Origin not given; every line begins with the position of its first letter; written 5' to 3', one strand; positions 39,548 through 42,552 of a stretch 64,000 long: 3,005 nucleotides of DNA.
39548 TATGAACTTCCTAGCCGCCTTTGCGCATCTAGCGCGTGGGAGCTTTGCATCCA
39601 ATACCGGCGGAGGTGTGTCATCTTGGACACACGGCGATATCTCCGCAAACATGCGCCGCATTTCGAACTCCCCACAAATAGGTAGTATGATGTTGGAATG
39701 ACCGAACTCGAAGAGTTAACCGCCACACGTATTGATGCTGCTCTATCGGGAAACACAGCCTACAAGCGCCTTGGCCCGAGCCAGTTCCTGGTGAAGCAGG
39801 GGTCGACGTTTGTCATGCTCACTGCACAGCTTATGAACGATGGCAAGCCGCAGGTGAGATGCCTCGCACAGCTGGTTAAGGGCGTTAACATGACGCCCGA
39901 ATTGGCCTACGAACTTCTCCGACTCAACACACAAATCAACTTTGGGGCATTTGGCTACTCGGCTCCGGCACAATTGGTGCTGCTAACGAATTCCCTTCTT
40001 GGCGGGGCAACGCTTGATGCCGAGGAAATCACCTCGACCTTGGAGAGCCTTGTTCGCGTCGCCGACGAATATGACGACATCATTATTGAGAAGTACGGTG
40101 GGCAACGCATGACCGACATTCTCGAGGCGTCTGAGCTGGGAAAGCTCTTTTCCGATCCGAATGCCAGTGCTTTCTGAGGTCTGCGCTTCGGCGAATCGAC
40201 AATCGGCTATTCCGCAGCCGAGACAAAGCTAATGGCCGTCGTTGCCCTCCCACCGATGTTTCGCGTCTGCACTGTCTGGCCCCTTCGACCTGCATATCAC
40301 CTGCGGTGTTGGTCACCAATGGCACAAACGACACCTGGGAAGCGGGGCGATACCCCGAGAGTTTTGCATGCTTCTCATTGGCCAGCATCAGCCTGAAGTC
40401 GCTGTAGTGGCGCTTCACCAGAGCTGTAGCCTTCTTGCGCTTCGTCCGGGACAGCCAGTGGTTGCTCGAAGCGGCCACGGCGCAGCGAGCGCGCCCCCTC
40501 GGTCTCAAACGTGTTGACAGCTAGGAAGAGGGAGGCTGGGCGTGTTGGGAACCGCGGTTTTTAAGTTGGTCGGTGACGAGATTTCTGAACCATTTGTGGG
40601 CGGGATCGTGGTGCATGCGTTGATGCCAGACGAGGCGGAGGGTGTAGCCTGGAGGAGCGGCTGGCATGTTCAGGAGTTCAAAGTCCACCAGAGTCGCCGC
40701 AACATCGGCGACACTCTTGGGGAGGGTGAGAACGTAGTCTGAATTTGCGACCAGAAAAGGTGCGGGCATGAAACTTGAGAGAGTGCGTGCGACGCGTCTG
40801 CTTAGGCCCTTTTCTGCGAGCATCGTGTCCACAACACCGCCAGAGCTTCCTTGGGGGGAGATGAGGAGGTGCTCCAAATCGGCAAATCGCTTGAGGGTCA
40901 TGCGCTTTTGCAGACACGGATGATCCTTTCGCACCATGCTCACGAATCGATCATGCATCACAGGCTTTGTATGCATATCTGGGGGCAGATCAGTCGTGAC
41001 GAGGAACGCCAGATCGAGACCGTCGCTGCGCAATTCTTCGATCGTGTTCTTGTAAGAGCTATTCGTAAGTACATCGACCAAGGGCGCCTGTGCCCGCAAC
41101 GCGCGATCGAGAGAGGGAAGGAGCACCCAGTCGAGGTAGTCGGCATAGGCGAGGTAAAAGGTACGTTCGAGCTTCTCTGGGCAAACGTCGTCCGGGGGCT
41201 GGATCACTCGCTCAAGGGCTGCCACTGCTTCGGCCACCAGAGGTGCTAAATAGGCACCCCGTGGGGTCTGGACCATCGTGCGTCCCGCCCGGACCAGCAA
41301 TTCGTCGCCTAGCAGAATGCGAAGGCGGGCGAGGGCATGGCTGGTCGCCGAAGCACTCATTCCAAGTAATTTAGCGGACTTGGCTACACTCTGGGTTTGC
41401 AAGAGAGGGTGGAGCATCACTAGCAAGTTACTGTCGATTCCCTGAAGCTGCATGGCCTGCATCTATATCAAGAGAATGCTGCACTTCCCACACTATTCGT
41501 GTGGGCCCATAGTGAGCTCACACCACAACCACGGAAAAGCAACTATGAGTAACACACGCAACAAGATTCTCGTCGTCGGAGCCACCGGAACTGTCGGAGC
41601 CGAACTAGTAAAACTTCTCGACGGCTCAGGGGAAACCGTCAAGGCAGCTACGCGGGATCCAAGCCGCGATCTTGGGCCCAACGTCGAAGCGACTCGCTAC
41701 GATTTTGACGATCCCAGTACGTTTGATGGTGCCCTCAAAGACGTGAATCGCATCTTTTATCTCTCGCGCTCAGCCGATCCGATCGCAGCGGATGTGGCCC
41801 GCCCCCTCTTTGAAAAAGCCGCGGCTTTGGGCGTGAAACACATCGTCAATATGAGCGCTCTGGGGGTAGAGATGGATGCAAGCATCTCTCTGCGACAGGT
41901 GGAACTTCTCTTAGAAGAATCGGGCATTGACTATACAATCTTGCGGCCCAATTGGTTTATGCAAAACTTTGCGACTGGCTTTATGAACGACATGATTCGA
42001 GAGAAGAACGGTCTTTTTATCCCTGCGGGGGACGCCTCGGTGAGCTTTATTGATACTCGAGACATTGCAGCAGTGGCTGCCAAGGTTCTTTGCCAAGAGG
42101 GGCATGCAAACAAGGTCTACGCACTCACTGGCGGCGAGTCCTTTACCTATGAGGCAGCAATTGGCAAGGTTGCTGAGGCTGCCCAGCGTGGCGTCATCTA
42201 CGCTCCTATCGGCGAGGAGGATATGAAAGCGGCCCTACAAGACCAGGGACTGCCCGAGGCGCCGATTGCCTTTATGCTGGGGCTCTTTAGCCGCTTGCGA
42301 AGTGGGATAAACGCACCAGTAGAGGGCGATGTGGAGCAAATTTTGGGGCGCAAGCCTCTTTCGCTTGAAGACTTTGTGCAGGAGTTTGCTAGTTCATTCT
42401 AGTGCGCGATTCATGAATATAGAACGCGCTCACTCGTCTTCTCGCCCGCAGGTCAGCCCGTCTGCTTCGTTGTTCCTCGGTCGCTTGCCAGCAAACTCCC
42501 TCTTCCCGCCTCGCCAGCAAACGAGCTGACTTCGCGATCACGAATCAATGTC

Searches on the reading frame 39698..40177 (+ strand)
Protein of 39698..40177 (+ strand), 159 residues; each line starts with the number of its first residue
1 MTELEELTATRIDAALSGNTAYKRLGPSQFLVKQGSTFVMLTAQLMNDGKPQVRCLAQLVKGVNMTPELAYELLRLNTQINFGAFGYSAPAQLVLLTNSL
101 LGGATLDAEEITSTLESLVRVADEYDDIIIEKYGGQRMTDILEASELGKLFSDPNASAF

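Call 17: search_protein_families(library=pfam, proteins=[window:39698-40177:+], max_evalue=0.01)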
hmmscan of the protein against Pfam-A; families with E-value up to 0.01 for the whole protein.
window:39698-40177:+ (159 aa): 3 families
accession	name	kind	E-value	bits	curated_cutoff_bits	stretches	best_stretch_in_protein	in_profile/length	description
PF22551.1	TY-Chap1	-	1.2e-14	54.5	27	1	26-140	23-131/132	T3SS (YopN, CesT) and YbjN peptide-binding chaperone 1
PF22550.1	CesT_Tir_1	-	8.4e-05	23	27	1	51-130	47-126/131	CesT_Tir_1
PF10722.14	YbjN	-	0.00091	19.9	22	1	42-128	37-123/126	Putative bacterial sensory transduction regulator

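Call 99: search_protein_families(library=padloc, proteins=[window:39698-40177:+], max_evalue=0.001)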
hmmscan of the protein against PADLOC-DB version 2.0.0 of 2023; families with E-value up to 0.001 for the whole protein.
window:39698-40177:+ (159 aa): 0 families

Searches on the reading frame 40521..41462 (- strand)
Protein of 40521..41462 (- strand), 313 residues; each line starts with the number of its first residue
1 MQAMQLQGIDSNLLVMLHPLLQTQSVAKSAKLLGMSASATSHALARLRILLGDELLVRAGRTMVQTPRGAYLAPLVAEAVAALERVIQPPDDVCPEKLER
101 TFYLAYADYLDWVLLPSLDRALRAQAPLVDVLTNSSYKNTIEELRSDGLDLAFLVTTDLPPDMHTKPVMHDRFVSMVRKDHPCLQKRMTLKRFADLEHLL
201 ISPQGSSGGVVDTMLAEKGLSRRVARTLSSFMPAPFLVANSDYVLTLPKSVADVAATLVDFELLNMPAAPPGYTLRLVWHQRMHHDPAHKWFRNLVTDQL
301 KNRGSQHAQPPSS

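Call 17: search_protein_families(library=pfam, proteins=[window:40521-41462:-], max_evalue=0.01)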
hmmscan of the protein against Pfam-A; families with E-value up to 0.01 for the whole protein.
window:40521-41462:- (313 aa): 2 families
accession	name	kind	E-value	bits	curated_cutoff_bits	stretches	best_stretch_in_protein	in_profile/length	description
PF03466.25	LysR_substrate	-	3e-26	92.6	28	1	98-300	4-208/209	LysR substrate binding domain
PF00126.33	HTH_1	-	1.5e-10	41.3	26.6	1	13-69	3-59/60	Bacterial regulatory helix-turn-helix protein, lysR family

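Call 99: search_protein_families(library=padloc, proteins=[window:40521-41462:-], max_evalue=0.001)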
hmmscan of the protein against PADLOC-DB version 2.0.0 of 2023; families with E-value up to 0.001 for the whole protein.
window:40521-41462:- (313 aa): 0 families

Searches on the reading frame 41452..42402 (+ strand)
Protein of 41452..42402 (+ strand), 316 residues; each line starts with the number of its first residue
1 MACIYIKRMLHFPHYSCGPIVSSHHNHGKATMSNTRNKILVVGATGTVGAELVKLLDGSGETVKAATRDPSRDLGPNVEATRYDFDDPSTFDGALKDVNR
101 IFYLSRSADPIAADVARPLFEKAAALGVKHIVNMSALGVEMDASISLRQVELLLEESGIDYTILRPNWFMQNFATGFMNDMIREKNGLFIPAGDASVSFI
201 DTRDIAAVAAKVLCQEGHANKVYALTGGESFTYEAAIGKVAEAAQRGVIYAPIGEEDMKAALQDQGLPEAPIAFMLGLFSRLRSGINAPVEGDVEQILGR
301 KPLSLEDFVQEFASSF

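Call 17: search_protein_families(library=pfam, proteins=[window:41452-42402:+], max_evalue=0.01)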
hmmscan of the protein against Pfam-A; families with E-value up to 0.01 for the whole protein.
window:41452-42402:+ (316 aa): 5 families
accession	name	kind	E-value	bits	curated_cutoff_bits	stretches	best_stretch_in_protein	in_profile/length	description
PF13460.12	NAD_binding_10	-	1.9e-18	67.4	27.2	1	43-213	1-181/184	NAD(P)H-binding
PF05368.20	NmrA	-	5.2e-15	56.3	27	1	37-260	3-250/298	NmrA-like family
PF01370.27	Epimerase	-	3.6e-07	30.3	20.9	1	39-104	1-71/240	NAD dependent epimerase/dehydratase family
PF04321.23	RmlD_sub_bind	-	4.3e-06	26.4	27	1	38-99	2-51/287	RmlD substrate binding domain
PF01118.30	Semialdhyde_dh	-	0.00028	21.7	26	1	38-144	1-107/121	Semialdehyde dehydrogenase, NAD binding domain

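Call 99: search_protein_families(library=padloc, proteins=[window:41452-42402:+], max_evalue=0.001)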
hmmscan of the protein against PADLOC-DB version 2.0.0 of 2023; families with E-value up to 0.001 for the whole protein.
window:41452-42402:+ (316 aa): 0 families
